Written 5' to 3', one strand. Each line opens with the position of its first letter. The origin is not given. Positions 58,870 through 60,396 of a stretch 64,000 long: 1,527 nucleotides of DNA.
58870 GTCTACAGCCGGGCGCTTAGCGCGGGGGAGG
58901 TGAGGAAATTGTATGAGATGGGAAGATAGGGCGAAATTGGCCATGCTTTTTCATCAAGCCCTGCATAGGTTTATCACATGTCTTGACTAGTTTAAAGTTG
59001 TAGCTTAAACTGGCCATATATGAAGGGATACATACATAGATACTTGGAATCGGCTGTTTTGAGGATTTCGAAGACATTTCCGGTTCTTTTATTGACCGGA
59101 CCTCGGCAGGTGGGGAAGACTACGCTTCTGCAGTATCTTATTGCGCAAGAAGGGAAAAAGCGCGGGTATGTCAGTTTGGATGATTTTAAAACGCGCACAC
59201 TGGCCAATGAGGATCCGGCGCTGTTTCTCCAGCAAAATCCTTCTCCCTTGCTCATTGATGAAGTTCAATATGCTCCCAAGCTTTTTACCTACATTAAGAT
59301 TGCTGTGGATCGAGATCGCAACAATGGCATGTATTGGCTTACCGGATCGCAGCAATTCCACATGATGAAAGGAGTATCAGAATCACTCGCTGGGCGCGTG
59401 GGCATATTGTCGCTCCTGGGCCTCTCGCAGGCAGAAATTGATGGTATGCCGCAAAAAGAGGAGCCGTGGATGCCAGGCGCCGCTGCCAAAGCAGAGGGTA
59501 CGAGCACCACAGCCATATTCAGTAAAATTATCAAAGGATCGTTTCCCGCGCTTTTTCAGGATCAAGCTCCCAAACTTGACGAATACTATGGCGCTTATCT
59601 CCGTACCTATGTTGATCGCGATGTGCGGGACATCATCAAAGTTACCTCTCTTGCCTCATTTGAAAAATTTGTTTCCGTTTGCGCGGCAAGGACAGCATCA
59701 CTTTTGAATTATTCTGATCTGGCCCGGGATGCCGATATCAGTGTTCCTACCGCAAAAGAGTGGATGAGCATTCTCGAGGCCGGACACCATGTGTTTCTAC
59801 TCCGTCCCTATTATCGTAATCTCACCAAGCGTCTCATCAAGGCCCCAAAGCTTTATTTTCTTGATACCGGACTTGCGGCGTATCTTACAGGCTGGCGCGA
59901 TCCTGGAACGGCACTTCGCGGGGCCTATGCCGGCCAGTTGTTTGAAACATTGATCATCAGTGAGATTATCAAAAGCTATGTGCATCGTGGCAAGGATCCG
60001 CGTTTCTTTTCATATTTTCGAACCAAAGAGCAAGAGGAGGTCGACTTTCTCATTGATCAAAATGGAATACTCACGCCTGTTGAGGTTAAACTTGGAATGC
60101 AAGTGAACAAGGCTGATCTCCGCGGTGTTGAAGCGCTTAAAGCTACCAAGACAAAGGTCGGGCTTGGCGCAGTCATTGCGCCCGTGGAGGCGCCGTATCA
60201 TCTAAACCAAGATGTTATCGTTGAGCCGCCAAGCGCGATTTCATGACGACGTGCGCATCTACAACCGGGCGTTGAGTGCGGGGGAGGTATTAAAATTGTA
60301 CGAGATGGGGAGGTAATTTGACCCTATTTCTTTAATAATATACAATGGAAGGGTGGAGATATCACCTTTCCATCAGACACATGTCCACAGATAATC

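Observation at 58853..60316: DUF4143 AAA ATPase gene inserted at the 3' end of the LamG gene, flanked by a duplicated 75-bp coding fragment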

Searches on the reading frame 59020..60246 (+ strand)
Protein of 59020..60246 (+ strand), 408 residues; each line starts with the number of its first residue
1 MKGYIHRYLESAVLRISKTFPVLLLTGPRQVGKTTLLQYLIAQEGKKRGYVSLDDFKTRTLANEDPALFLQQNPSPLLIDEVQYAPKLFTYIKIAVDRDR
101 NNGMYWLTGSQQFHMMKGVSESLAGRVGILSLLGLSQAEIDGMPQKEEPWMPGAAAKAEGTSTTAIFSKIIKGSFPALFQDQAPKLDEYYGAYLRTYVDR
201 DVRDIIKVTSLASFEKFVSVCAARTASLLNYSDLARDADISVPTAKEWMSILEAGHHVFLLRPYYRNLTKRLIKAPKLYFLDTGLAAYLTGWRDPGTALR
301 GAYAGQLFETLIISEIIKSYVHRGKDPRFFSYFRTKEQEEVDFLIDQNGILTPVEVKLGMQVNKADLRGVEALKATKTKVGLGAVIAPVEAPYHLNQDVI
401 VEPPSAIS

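Call 5: search_protein_families(library=pfam, proteins=[window:59020-60246:+])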
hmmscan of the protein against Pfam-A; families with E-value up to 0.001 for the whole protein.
window:59020-60246:+ (408 aa): 3 families
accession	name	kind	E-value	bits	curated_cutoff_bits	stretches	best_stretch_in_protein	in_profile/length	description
PF13635.12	DUF4143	-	2.2e-45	154.7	28.1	1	199-358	1-159/160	Domain of unknown function (DUF4143)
PF13173.12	AAA_14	-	6e-29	101.1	27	1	21-140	3-128/129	AAA domain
PF13191.12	AAA_16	-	0.00034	21.6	32.6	0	16-57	19-61/167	AAA ATPase domain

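Call 8: find_encoding_contigs(protein=window:59020-60246:+, flank=6000, max_places=10)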
Protein window:59020-60246:+ (408 aa): 3 contigs read that carry it; 2 places shown.
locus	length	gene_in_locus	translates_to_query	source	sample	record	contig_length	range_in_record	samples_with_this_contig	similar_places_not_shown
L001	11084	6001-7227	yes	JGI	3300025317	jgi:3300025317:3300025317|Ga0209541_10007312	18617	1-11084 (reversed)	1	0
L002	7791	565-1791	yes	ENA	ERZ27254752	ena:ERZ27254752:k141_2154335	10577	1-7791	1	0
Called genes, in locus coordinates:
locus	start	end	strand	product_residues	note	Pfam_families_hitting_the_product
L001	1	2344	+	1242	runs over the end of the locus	-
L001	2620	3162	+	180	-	PF01936:NYN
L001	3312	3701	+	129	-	PF05635:23S_rRNA_IVP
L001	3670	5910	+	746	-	PF07953:Toxin_R_bind_N (weak), PF00354:Pentaxin (faint), PF13385:Laminin_G_3, PF02973:Sialidase (faint), PF13385:Laminin_G_3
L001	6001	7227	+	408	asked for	PF13173:AAA_14, PF13635:DUF4143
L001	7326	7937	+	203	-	-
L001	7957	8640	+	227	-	PF08843:AbiEii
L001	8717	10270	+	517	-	PF13620:CarboxypepD_reg (weak)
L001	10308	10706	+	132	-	-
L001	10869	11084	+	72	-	?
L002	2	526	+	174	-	?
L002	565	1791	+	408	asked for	PF13173:AAA_14, PF13635:DUF4143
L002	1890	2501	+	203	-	-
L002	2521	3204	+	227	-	PF08843:AbiEii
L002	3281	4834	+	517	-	PF13620:CarboxypepD_reg (weak)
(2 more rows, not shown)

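Call 17: find_homologous_proteins(query=window:59020-60246:+, max_evalue=1e-20)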
Query window:59020-60246:+ (408 aa): 8000 proteins with E <= 1e-20 among 8000 candidates; the best 120 are listed.
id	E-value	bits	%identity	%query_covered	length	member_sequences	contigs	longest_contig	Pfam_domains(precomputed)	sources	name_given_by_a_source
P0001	3.9e-266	900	99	100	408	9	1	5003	PF13173.13,PF13635.13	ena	-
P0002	1.7e-163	562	61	100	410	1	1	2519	PF13173.13,PF13635.13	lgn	-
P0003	4.1e-163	561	61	100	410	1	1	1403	PF13173.13,PF13635.13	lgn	-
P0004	3.8e-162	558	60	99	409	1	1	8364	PF13173.13,PF13635.13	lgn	-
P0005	2.8e-161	555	61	100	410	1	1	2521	PF13173.13,PF13635.13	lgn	-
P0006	5.8e-160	551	60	100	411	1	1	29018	PF13173.13,PF13635.13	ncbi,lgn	-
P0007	2.0e-158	546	61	99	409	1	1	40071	PF13173.13,PF13635.13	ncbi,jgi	jgi:predicted AAA+ superfamily ATPase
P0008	2.3e-158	545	60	100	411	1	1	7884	PF13173.13,PF13635.13,PF01637.25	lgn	-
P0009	1.3e-157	543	61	99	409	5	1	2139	PF13173.13,PF13635.13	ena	-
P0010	3.9e-157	541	62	99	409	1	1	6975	PF13173.13,PF13635.13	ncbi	-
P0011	1.5e-156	539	61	99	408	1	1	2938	PF13173.13,PF13635.13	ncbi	-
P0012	2.0e-156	539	59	99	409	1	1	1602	PF13173.13,PF13635.13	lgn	-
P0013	3.5e-156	538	60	99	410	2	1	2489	PF13173.13,PF13635.13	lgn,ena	-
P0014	3.5e-156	538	62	99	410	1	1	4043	PF13173.13,PF13635.13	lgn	-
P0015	2.8e-155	535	60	99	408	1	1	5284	PF13173.13,PF13635.13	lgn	-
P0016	3.2e-155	535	60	99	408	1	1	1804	PF13173.13,PF13635.13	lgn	-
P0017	4.0e-155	535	59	99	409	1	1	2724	PF13173.13,PF13635.13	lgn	-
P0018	1.2e-154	533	60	99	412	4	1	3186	PF13173.13,PF13635.13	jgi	-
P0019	1.5e-154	533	59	99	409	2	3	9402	PF13173.13,PF13635.13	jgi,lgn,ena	jgi:predicted AAA+ superfamily ATPase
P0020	2.0e-154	532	59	99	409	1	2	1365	PF13173.13,PF13635.13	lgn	-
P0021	8.9e-154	530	59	99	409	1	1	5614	PF13173.13,PF13635.13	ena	-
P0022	3.7e-153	528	58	99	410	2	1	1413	PF13173.13,PF13635.13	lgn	-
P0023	4.9e-153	528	59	99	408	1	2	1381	PF13173.13,PF13635.13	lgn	-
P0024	2.3e-152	526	59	99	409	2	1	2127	PF13173.13,PF13635.13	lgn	-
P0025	5.4e-152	524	59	99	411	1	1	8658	PF13173.13,PF13635.13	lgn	-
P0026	2.2e-151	522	59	97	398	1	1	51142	PF13173.13,PF13635.13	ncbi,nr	ncbi:MAG: ATP-binding protein [Deltaproteobacteria bacterium]|nr:ATP-binding protein [Deltaproteobac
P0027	4.9e-149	515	59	99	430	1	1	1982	PF13173.13,PF13635.13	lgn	-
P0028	2.3e-148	512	57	100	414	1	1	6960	PF13173.13,PF13635.13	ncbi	-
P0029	4.1e-148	512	57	100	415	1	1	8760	PF13173.13,PF13635.13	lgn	-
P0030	1.4e-146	507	56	100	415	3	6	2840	PF13173.13,PF13635.13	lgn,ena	-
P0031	2.5e-145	502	56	99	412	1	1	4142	PF13173.13,PF13635.13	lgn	-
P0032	3.8e-142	492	55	99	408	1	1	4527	PF13173.13,PF13635.13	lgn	-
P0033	1.4e-141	490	55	99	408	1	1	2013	PF13173.13,PF13635.13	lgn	-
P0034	2.0e-141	490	56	99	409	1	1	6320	PF13173.13,PF13635.13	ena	-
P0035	2.1e-141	489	54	99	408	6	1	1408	PF13173.13,PF13635.13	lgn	-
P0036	1.8e-140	486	54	99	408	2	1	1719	PF13173.13,PF13635.13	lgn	-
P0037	2.4e-140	486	54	98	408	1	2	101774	PF13173.13,PF13635.13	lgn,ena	-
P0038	8.5e-140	484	54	99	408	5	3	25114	PF13173.13,PF13635.13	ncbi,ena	-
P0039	1.6e-139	483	53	99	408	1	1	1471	PF13173.13,PF13635.13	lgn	-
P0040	9.0e-139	481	53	99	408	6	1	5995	PF13173.13,PF13635.13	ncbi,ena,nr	ncbi:ATP-binding protein [Patescibacteria group bacterium]|nr:ATP-binding protein [Patescibacteria g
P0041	1.7e-138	480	54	100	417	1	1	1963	PF13173.13,PF13635.13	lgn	-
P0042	2.1e-138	480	54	98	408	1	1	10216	PF13173.13,PF13635.13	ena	-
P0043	2.9e-138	479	55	99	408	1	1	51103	PF13173.13,PF13635.13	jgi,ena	-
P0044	3.4e-138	479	54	99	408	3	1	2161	PF13173.13,PF13635.13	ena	-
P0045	8.0e-138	478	56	98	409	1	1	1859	PF13173.13,PF13635.13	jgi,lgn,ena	-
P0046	2.3e-137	476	55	94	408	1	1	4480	PF13173.13,PF13635.13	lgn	-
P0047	3.1e-137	476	54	96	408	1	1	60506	PF13173.13,PF13635.13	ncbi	-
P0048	6.7e-137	475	54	99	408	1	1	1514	PF13173.13,PF13635.13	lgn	-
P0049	1.4e-135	470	53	99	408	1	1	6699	PF13173.13,PF13635.13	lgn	-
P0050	3.5e-135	469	55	98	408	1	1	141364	PF13173.13,PF13635.13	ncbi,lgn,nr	ncbi:ATP-binding protein [Candidatus Saganbacteria bacterium]|nr:ATP-binding protein [Candidatus Sag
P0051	2.1e-134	466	52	99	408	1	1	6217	PF13173.13,PF13635.13,PF13401.13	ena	-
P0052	5.3e-134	465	55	97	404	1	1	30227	PF13173.13,PF13635.13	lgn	-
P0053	6.9e-134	465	55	94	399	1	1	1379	PF13173.13,PF13635.13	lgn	-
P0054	1.2e-133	464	55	99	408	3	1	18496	PF13173.13,PF13635.13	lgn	-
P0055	1.3e-133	464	53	98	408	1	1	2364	PF13173.13,PF13635.13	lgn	-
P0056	2.7e-133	463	54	95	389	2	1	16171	PF13173.13,PF13635.13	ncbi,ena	-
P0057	1.0e-132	461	54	94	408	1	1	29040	PF13173.13,PF13635.13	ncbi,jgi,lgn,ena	ncbi:MAG: ATP-binding protein [Candidatus Margulisiibacteriota bacterium]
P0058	1.0e-132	461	53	98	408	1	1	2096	PF13173.13,PF13635.13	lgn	-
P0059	1.2e-132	461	52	98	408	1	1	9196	PF13173.13,PF13635.13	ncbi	ncbi:MAG: ATP-binding protein [bacterium]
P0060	5.6e-132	458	52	98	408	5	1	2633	PF13173.13,PF13635.13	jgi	-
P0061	6.9e-132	458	53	99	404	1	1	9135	PF13173.13,PF13635.13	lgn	-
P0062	1.5e-131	457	53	99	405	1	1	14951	PF13173.13,PF13635.13,PF13401.13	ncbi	-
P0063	2.3e-131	456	54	99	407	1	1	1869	PF13173.13,PF13635.13,PF13401.13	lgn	-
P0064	3.4e-131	456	54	97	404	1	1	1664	PF13173.13,PF13635.13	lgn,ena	-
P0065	3.5e-131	456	53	99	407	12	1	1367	PF13173.13,PF13635.13,PF13401.13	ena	-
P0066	1.2e-130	454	53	99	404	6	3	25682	PF13173.13,PF13635.13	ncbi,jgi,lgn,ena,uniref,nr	ncbi:ATPase [Candidatus Saganbacteria bacterium CG08_land_8_20_14_0_20_45_16]|uniref:ATPase n=1 Tax=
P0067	4.1e-130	452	53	93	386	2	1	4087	PF13173.13,PF13635.13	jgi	-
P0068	7.2e-130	452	54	97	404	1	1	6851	PF13173.13,PF13635.13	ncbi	ncbi:MAG: ATP-binding protein [Candidatus Margulisiibacteriota bacterium]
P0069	1.2e-129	451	52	99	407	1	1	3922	PF13173.13,PF13635.13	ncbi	ncbi:MAG: ATP-binding protein [Candidatus Methanomethylicaceae archaeon]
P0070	1.5e-129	451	52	99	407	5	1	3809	PF13173.13,PF13635.13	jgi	-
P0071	1.5e-129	450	52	97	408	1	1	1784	PF13173.13,PF13635.13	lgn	-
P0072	2.2e-129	450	52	99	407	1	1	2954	PF13173.13,PF13635.13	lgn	-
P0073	3.7e-129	449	53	99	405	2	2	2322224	PF13173.13,PF13635.13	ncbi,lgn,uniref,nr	ncbi:hypothetical ATPase [Thermodesulfatator indicus DSM 15286]|uniref:Hypothetical ATPase n=1 Tax=T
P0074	4.8e-129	449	53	99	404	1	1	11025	PF13173.13,PF13635.13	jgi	jgi:predicted AAA+ superfamily ATPase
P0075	8.5e-129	448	52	99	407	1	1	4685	PF13173.13,PF13635.13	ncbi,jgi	ncbi:MAG: ATP-binding protein [Candidatus Margulisiibacteriota bacterium]|jgi:hypothetical protein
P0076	9.4e-129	448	54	97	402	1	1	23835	PF13173.13,PF13635.13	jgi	jgi:predicted AAA+ superfamily ATPase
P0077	1.0e-128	448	52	99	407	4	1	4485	PF13173.13,PF13635.13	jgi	jgi:predicted AAA+ superfamily ATPase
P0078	1.7e-128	447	53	99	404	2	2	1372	PF13173.13,PF13635.13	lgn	-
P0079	1.9e-128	447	52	98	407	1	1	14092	PF13173.13,PF13635.13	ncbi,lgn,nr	ncbi:MAG: ATP-binding protein [Nitrospirae bacterium]|nr:ATP-binding protein [Nitrospirota bacterium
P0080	2.4e-128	447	52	99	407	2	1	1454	PF13173.13,PF13635.13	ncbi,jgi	-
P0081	2.6e-128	446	53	99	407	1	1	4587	PF13173.13,PF13635.13,PF13401.13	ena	-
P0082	3.0e-128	446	51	99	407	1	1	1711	PF13173.13,PF13635.13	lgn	-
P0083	3.2e-128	446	52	99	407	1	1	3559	PF13173.13,PF13635.13,PF13401.13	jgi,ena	-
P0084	4.9e-128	445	53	99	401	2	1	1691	PF13173.13,PF13635.13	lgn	-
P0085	5.1e-128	445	52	99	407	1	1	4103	PF13173.13,PF13635.13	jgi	jgi:predicted AAA+ superfamily ATPase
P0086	1.0e-127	444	52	99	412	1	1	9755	PF13173.13,PF13635.13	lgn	-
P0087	3.1e-127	443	52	99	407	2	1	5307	PF13173.13,PF13635.13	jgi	jgi:predicted AAA+ superfamily ATPase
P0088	9.0e-127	441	50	99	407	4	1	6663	PF13173.13,PF13635.13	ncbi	-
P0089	1.0e-126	441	50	99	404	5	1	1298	PF13173.13,PF13635.13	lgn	-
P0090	1.2e-126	441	52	98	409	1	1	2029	PF13173.13,PF13635.13,PF13191.13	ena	-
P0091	2.1e-126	440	52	99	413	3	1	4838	PF13173.13,PF13635.13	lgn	-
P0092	2.2e-126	440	51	99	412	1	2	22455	PF13173.13,PF13635.13,PF13191.13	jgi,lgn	jgi:predicted AAA+ superfamily ATPase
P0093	2.5e-126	440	50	99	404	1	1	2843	PF13173.13,PF13635.13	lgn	-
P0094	2.7e-126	440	50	99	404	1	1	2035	PF13173.13,PF13635.13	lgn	-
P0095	3.3e-126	439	53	94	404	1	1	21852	PF13173.13,PF13635.13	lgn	-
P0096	3.8e-126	439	52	99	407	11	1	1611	PF13173.13,PF13635.13,PF13401.13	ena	-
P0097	4.2e-126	439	52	99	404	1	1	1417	PF13173.13,PF13635.13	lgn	-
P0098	4.7e-126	439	54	94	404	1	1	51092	PF13173.13,PF13635.13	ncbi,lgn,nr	ncbi:ATP-binding protein [Candidatus Peregrinibacteria bacterium]|nr:ATP-binding protein [Candidatus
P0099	4.9e-126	439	51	99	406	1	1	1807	PF13173.13,PF13635.13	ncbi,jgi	-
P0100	6.7e-126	438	52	99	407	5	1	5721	PF13173.13,PF13635.13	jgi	jgi:predicted AAA+ superfamily ATPase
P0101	7.6e-126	438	52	99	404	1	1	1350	PF13173.13,PF13635.13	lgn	-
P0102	2.2e-125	437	51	99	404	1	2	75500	PF13173.13,PF13635.13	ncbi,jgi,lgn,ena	ncbi:MAG: ATP-binding protein [Candidatus Margulisiibacteriota bacterium]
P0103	3.4e-125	436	51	99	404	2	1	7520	PF13173.13,PF13635.13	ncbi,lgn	ncbi:MAG: ATP-binding protein [Candidatus Margulisiibacteriota bacterium]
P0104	4.6e-125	436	50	99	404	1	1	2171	PF13173.13,PF13635.13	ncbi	-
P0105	7.1e-125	435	52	97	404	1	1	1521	PF13173.13,PF13635.13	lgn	-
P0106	1.3e-124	434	52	97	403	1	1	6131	PF13173.13,PF13635.13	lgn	-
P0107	1.5e-124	434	52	99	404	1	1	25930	PF13173.13,PF13635.13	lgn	-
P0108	4.1e-124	433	51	99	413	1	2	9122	PF13173.13,PF13635.13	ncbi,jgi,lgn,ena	-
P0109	9.1e-124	431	50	99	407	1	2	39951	PF13173.13,PF13635.13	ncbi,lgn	-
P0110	1.1e-123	431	53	94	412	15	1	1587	PF13173.13,PF13635.13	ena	-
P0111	1.6e-123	431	50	99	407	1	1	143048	PF13173.13,PF13635.13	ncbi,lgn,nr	ncbi:MAG: ATP-binding protein [Nitrospirae bacterium]|nr:ATP-binding protein [Nitrospirota bacterium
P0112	2.6e-123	430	52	96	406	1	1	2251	PF13173.13,PF13635.13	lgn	-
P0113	3.3e-123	430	51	95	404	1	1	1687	PF13173.13,PF13635.13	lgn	-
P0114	3.4e-123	430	51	99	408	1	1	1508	PF13173.13,PF13635.13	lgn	-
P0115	3.8e-123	429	51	99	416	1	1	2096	PF13173.13,PF13635.13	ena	-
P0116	5.0e-123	429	51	99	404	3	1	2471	PF13173.13,PF13635.13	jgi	-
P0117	6.0e-123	429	53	94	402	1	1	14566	PF13173.13,PF13635.13,PF13191.13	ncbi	-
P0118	1.0e-122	428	49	99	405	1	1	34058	PF13173.13,PF13635.13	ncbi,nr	ncbi:ATP-binding protein [Candidatus Saganbacteria bacterium]|nr:ATP-binding protein [Candidatus Sag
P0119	1.7e-122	427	51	99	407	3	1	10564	PF13173.13,PF13635.13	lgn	-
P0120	2.0e-122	427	50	99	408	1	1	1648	PF13173.13,PF13635.13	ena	-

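Call 19: find_encoding_contigs(protein=P0001, flank=6000, max_places=10)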
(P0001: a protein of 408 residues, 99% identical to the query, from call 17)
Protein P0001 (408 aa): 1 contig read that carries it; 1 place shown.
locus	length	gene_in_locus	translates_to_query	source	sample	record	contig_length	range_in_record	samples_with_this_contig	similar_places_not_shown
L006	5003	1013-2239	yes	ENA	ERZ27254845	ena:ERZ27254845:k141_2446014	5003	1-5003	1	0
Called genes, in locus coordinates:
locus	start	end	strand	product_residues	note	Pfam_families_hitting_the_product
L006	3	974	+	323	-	?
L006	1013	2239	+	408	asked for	PF13173:AAA_14, PF13635:DUF4143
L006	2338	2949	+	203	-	-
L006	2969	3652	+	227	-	PF08843:AbiEii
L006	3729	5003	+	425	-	?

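Call 22: find_related_loci(query=A2, collection=genome_contigs, flank=4000)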
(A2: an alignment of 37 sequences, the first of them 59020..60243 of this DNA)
Query A2 (408 aa) in genome_contigs; peptide patterns used: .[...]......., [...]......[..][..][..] (x = any residue, [..] = any of these).
600 stretches matched a pattern (row limit reached: there are more); 537 encode a relative of the query (tblastn E <= 1e-3); the best 80 are kept; 80 distinct loci.
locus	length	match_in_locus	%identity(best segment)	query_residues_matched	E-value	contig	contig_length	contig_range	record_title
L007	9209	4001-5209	51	4-407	2e-123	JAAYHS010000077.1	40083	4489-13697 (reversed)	MAG: Bacillota bacterium isolate AS09scLD_40 102312_AS09, whole genome shotgun sequence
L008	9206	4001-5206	50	4-403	8e-122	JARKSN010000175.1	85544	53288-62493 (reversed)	MAG: Candidatus Hydrogenedentota bacterium isolate Seed_maxbin.076 k141_332762, whole genome shotgun sequence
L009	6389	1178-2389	48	4-403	4e-121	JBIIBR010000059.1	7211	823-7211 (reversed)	MAG: Rickettsiales bacterium isolate ME2000-06-20pf_3300042868_group1_bin62 Rohwer_bin1989_scaffold_10650_c1, whole geno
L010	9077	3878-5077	48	7-403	7e-119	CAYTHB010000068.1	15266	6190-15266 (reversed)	MAG TPA_asm: uncultured Sterolibacterium sp. isolate SRP263991_co5_58 genome assembly, contig: NODE_7576_length_15266_co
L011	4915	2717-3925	46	4-403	7e-119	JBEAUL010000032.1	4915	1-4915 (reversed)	MAG: Pseudomonadota bacterium isolate NASQAN2011_177_B_bin.38 scaffold_1088847, whole genome shotgun sequence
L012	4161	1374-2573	47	7-403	1e-119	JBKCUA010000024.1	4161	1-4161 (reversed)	MAG: Holosporales bacterium isolate samp_2047_metabat2_622 samp_2047_2885165, whole genome shotgun sequence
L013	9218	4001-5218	47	4-407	2e-117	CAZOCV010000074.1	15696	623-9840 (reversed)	MAG TPA_asm: uncultured Pirellulales bacterium isolate SRP294416_co1_148 genome assembly, contig: NODE_7704_length_15696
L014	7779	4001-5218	47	4-407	2e-116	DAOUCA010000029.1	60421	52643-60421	MAG TPA_asm: Caldilineaceae bacterium isolate H76_764 k137_283912, whole genome shotgun sequence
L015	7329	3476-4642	47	1-387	1e-116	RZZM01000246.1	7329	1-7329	MAG: Spartobacteria bacterium isolate INTA.AUR.068 contig-100_5283, whole genome shotgun sequence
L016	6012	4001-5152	49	4-387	8e-115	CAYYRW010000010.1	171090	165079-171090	MAG TPA_asm: uncultured Nitrospirales bacterium isolate binchicken_co20_17 genome assembly, contig: NODE_194_length_1710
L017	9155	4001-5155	49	4-387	9e-115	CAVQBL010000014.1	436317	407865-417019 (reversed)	MAG: uncultured Gammaproteobacteria bacterium isolate MFD01633.bin.1.46 genome assembly, contig: contig_36073, whole gen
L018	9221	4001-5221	46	1-405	2e-114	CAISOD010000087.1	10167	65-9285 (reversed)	MAG: uncultured Gammaproteobacteria bacterium isolate Loclat_bin-11825 genome assembly, contig: bin-11825:087/313, whole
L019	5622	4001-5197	47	4-387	3e-114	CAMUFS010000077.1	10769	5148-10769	MAG TPA_asm: uncultured Clostridia bacterium isolate SRR14038243_bin.47_metawrap_v1.3_MAG genome assembly, contig: NODE.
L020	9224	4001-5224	47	2-407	8e-114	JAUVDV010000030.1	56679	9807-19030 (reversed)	MAG: Deltaproteobacteria bacterium isolate CSMAG_306 CSMAG_306_k141_1430330_length_56679_cov_12.7329, whole genome shotg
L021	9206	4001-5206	46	4-387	2e-112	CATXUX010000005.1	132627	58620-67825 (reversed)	MAG TPA_asm: uncultured Lachnospiraceae bacterium isolate ERR9492500_bin.4_MetaWRAP_v1.3_MAG genome assembly, contig: ER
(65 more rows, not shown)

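Call 24: find_related_loci(query=window:59020-60243:+, collection=metagenome_contigs, flank=5000)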
Query window:59020-60243:+ (408 aa) in metagenome_contigs; peptide patterns used: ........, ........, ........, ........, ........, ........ (x = any residue, [..] = any of these).
69 stretches matched a pattern; 24 encode a relative of the query (tblastn E <= 1e-3); 24 distinct loci.
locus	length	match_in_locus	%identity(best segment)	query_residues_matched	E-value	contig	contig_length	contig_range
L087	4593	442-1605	51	1-387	7e-128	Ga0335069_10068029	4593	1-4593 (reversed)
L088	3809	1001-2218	50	4-407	1e-126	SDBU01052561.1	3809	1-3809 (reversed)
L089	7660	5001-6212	50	1-400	2e-123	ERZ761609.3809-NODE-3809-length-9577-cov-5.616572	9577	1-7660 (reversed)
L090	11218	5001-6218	49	4-407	1e-122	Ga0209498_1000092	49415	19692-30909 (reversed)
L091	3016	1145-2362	49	4-407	1e-126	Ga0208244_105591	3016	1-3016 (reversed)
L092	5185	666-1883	48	4-407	3e-118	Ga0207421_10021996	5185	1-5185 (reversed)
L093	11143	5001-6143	50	4-387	1e-117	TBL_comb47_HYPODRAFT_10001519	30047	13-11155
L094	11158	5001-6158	49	4-387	2e-117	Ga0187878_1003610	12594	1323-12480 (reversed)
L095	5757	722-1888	50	2-389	2e-116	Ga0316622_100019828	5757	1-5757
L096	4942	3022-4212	48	4-403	5e-116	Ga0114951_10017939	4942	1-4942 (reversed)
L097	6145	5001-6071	52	4-357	1e-115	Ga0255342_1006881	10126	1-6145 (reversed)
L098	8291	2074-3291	46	4-407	1e-113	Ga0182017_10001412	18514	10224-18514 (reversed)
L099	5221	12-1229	46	4-407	5e-114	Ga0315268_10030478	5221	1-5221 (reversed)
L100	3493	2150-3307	49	4-387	5e-115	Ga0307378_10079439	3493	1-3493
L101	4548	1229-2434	45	4-407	6e-112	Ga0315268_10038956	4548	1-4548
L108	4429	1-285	98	314-408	6e-57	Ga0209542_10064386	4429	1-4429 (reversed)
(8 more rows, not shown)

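Call 29: list_cluster_members(proteins=[P0001])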
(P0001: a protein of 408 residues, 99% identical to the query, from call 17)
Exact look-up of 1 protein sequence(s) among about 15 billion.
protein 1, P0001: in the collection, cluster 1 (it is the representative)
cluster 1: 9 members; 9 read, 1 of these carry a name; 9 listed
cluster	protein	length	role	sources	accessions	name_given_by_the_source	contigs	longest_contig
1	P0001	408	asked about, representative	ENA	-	-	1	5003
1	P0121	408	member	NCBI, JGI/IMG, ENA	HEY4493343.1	MAG TPA: ATP-binding protein [Candidatus Paceibacterota bacterium]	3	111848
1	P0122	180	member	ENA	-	-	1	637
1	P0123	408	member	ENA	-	-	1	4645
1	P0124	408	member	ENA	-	-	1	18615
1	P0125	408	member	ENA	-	-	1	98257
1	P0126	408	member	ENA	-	-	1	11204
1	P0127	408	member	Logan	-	-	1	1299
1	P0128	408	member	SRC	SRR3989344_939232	-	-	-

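Call 31: find_encoding_contigs(protein=P0123, flank=8000)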
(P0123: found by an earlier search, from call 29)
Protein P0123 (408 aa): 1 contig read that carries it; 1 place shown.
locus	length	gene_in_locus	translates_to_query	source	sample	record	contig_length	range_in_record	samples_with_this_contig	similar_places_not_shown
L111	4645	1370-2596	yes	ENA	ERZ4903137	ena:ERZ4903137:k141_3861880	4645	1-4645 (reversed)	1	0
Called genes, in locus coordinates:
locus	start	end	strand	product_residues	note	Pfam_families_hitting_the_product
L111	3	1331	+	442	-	?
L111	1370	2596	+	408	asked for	PF13173:AAA_14, PF13635:DUF4143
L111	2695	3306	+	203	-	-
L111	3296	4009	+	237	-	PF08843:AbiEii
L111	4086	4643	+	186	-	?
